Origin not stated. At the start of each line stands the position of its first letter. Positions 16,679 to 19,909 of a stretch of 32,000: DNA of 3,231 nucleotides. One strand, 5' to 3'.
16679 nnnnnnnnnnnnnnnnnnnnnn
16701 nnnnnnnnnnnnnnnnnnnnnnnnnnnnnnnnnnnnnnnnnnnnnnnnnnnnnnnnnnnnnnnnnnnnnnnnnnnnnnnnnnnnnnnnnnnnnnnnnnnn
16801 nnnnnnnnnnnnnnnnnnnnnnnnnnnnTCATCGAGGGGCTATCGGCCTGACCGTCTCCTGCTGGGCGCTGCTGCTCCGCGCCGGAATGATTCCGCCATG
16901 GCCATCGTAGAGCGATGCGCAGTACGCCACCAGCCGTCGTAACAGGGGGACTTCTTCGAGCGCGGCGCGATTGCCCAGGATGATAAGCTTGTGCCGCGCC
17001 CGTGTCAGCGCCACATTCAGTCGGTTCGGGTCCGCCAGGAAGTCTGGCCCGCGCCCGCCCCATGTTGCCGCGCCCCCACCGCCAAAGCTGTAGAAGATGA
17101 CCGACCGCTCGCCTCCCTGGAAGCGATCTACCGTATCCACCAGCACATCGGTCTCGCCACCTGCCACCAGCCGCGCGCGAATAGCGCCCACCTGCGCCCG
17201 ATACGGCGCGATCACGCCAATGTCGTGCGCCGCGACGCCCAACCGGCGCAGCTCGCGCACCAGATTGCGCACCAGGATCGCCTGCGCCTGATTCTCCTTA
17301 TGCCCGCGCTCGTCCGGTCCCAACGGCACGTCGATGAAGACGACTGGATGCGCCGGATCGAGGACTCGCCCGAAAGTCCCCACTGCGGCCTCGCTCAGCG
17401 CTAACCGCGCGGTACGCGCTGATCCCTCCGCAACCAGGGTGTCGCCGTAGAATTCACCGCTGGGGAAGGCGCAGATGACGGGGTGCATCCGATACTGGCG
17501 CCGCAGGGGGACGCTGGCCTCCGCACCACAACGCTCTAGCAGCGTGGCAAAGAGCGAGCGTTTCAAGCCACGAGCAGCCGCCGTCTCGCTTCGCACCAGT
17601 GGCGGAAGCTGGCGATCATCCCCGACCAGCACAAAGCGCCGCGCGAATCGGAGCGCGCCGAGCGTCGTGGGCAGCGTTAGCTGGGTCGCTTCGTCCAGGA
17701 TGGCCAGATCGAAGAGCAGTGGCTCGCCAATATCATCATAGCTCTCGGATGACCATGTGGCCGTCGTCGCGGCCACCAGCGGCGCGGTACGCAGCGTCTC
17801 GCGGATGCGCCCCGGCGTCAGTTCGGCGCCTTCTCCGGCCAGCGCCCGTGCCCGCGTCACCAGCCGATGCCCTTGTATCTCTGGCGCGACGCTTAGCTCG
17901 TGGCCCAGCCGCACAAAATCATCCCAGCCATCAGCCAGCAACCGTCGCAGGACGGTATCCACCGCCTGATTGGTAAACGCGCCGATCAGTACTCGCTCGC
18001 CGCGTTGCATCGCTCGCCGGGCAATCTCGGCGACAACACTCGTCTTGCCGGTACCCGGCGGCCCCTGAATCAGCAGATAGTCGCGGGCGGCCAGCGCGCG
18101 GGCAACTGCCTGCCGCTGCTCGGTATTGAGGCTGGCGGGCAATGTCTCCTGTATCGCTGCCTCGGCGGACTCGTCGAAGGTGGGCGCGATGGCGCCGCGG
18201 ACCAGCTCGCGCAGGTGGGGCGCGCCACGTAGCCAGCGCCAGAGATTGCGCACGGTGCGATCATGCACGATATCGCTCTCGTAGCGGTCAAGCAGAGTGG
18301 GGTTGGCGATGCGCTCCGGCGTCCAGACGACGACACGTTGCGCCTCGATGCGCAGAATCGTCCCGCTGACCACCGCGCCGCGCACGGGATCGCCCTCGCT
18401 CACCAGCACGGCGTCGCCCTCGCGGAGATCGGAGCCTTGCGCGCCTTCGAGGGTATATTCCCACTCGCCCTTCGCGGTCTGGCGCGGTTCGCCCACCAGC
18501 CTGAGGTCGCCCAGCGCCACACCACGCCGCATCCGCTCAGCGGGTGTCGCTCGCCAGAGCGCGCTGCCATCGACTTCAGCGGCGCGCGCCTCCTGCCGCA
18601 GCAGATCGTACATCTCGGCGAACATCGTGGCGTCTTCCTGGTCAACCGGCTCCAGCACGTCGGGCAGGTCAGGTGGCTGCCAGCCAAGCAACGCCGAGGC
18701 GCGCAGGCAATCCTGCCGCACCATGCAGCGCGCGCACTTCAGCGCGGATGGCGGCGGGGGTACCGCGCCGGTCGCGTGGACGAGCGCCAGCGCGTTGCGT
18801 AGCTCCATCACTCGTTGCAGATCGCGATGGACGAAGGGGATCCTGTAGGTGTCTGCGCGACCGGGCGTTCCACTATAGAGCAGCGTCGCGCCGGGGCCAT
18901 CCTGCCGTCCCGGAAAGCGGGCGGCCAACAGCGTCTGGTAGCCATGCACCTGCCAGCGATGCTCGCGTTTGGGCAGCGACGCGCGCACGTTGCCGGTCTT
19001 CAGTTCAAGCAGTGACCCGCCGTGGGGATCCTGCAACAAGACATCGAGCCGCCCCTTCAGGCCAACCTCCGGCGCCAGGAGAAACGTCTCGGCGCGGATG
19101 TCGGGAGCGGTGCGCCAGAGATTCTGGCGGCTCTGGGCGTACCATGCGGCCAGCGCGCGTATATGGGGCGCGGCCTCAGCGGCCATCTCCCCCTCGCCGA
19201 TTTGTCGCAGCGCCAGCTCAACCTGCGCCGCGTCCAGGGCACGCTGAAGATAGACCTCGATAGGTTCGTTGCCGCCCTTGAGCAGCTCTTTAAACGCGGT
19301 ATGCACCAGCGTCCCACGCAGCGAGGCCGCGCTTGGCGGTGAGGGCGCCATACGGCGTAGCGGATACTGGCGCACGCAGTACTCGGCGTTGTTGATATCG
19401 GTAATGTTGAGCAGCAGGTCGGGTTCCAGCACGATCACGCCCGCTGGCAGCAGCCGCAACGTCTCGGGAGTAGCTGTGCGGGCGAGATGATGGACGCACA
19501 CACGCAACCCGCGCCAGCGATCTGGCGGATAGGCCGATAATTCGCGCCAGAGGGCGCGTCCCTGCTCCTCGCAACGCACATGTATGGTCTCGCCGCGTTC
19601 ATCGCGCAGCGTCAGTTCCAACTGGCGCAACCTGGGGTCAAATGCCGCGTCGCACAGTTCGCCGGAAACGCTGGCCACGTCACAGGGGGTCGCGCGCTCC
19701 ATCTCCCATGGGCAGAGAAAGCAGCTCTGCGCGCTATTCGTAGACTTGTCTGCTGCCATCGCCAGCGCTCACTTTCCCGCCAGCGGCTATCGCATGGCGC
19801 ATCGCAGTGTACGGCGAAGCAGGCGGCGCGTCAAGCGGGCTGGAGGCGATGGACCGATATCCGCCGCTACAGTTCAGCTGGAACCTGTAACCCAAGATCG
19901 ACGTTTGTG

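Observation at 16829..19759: Bacterial Dna2-like Fe-S nuclease-helicase fusion (Cas4-type nuclease + Upf1/Dna2 SF1B helicase), possibly Nhi-like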

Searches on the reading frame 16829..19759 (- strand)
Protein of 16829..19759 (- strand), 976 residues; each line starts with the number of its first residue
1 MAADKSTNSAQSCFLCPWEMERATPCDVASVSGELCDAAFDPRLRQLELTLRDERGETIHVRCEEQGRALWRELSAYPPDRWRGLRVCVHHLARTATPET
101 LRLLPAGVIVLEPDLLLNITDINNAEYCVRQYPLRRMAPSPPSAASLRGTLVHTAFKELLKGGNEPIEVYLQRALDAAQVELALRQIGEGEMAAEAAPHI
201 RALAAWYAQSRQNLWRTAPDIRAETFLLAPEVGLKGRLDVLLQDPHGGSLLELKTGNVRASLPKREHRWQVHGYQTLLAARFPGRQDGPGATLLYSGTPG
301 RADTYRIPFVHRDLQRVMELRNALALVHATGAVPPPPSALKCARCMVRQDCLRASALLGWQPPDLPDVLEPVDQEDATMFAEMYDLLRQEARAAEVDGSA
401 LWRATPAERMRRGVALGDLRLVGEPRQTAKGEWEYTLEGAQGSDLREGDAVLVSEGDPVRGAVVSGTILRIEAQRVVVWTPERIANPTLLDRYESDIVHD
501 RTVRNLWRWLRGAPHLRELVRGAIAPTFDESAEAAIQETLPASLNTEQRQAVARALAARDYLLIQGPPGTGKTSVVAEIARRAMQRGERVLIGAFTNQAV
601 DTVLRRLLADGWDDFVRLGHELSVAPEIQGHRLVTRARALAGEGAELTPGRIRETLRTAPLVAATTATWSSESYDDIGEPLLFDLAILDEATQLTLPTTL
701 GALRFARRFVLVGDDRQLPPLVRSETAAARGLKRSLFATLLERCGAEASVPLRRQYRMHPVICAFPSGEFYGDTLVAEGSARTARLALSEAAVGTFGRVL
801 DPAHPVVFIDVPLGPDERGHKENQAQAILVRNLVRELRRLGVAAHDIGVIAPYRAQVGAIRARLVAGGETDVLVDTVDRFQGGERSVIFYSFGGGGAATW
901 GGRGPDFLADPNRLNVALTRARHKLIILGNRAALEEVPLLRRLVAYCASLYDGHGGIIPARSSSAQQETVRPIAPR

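Call 5: search_protein_families(library=pfam, proteins=[window:16829-19759:-], max_evalue=0.1)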
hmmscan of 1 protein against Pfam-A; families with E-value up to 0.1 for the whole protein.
window:16829-19759:- (976 aa): 29 families (the best 25 are shown)
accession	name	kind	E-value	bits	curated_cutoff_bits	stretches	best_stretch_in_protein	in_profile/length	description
PF13087.12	AAA_12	-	5.5e-42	144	27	1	732-931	1-194/195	AAA domain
PF13086.12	AAA_11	-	4e-33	115.7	27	2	544-637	2-110/257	AAA domain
PF12705.13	PDDEXK_1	-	3.7e-14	53.7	22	1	119-351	4-246/247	PD-(D/E)XK nuclease superfamily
PF13604.12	AAA_30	-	6.4e-14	52.6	27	1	544-723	2-133/191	AAA domain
PF13245.12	AAA_19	-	1.6e-11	44.9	25.1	1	548-721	1-132/134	AAA domain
PF08696.17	Dna2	-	1.5e-10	41.6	22.4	1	91-211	45-155/204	DNA replication factor Dna2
PF13191.12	AAA_16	-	1.9e-06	28.9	32.6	1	550-645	10-113/167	AAA ATPase domain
PF00580.27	UvrD-helicase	-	2.1e-05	24.8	23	1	544-609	1-67/271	UvrD/REP helicase N-terminal domain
PF20720.3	nSTAND3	-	6.2e-05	23.2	27.2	1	546-590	4-48/155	Novel STAND NTPase 3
PF01443.25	Viral_helicase1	-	6.7e-05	23.2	21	0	683-726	60-105/228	Viral superfamily 1 RNA helicase core domain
PF20030.5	bpMoxR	-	0.00061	19.4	27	1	555-597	27-69/205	MoxR domain in the MoxR-vWA-beta-propeller ternary systems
PF04851.21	ResIII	-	0.0011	19.4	22.5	1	544-600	4-66/164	Type III restriction enzyme, res subunit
PF13538.12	UvrD_C_2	-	0.0011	19.2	27.4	0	912-927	36-51/52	UvrD-like helicase C-terminal domain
PF00004.35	AAA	-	0.0029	18.5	21.2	1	562-588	1-27/131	ATPase family associated with various cellular activities (AAA)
PF07728.20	AAA_5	-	0.003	18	22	1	562-597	2-38/139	AAA domain (dynein-related subfamily)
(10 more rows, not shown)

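Call 6: search_protein_families(library=padloc, proteins=[window:16829-19759:-], max_evalue=0.1)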
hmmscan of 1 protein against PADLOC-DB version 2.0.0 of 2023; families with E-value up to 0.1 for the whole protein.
window:16829-19759:- (976 aa): 46 families (the best 25 are shown)
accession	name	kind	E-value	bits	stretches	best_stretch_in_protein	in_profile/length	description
PDLC03920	MkoA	-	1.8e-74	249.7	2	654-949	765-1099/1112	-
PDLC03921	MkoA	-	1.1e-51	173.8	2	682-946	1296-1585/1607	-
PDLC03924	MkoC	-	1.9e-30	103.8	3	844-936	857-949/1136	-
PDLC02895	DpdJ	-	1e-28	96.8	1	549-946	51-469/2112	DpdJ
PDLC05009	PDC-S37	-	1e-19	68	2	681-930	936-1196/1550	-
PDLC00059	DruK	-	2.7e-11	41.2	1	139-364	32-248/326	PD-(D/E)XK nuclease superfamily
PDLC02194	Hhe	-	4.7e-10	35.3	2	546-616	428-497/1911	-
PDLC00943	Cas4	-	2.3e-08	32.2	1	225-352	59-179/180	CRISPR-associated protein Cas4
PDLC00944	Cas4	-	2.9e-07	28.9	1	225-352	58-177/177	Cas4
PDLC05065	PDC-S68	-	3.6e-07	26.3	2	686-721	707-745/1221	-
PDLC01250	Cas4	-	5.4e-07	28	1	230-352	58-168/168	"CAS-I,CAS-II,CAS-III,CAS-IV,CAS-V,CAS-VI; acquisition_associated"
PDLC04140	mad8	-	8.4e-07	26.8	1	551-619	19-97/314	mads_8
PDLC01734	typeIV_RecD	-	5.1e-06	23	1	543-599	339-394/763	RecD_0_IVD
PDLC04173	GajB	-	1.1e-05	22.6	1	556-608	6-57/471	-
PDLC02350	AbiO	-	2e-05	21.6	1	544-592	179-225/468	AbiO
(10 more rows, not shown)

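Call 7: search_protein_families(library=ncbifam, proteins=[window:16829-19759:-], max_evalue=0.1)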
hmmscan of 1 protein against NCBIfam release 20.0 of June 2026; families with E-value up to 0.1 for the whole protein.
window:16829-19759:- (976 aa): 27 families (the best 25 are shown)
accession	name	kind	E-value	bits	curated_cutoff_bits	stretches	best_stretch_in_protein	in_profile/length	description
NF040671.1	PLuB_AAA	exception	4.7e-92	309.2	999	1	109-945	351-1246/1256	PLuB system helicase-like protein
TIGR00376.1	TIGR00376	hypoth_equivalog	8.8e-85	285.4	348.9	2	651-949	337-629/639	IGHMBP2 family helicase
NF058533.1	antiphage_ProA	equivalog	4.8e-21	74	1500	2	682-928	1303-1557/1903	anti-phage protein ProA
NF042953.1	Hhe_antiphage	equivalog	1.7e-12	45.6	2000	2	681-720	1280-1319/1797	DUF4011 domain-containing anti-phage protein Hhe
TIGR01448.2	helicase_RecD2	equivalog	2.5e-11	42.4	500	1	532-599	305-371/713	SF1B family DNA helicase RecD2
TIGR01447.1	recD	equivalog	3.5e-09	35.8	310.15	2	529-580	133-184/597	exodeoxyribonuclease V subunit alpha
TIGR00372.1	cas4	equivalog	8.5e-08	32.2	65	1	225-352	59-179/180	CRISPR-associated protein Cas4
NF006799.0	PRK09302.1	equivalog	0.00096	17.8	408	1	562-598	276-312/515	circadian clock protein KaiC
NF008276.0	PRK11054.1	equivalog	0.001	17.6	543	1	500-607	153-261/684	DNA helicase IV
NF005098.0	PRK06526.1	subfamily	0.0019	17.7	296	1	555-595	105-145/266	transposase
NF008127.0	PRK10875.1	equivalog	0.0024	16.5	671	1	533-580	140-192/619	exodeoxyribonuclease V subunit alpha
NF004629.0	PRK05973.1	equivalog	0.0029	16.7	156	1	550-607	55-114/237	DNA helicase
TIGR03499.1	FlhF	equivalog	0.0036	17.3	174.15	1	513-589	154-230/286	flagellar biosynthesis GTPase FlhF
NF049935.1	cas4g_cas1g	exception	0.0069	14.9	560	1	226-352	67-190/546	CRISPR-associated endonuclease Cas4g/Cas1g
TIGR00064.1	ftsY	equivalog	0.007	15.6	260.7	1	536-594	54-114/279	signal recognition particle-docking protein FtsY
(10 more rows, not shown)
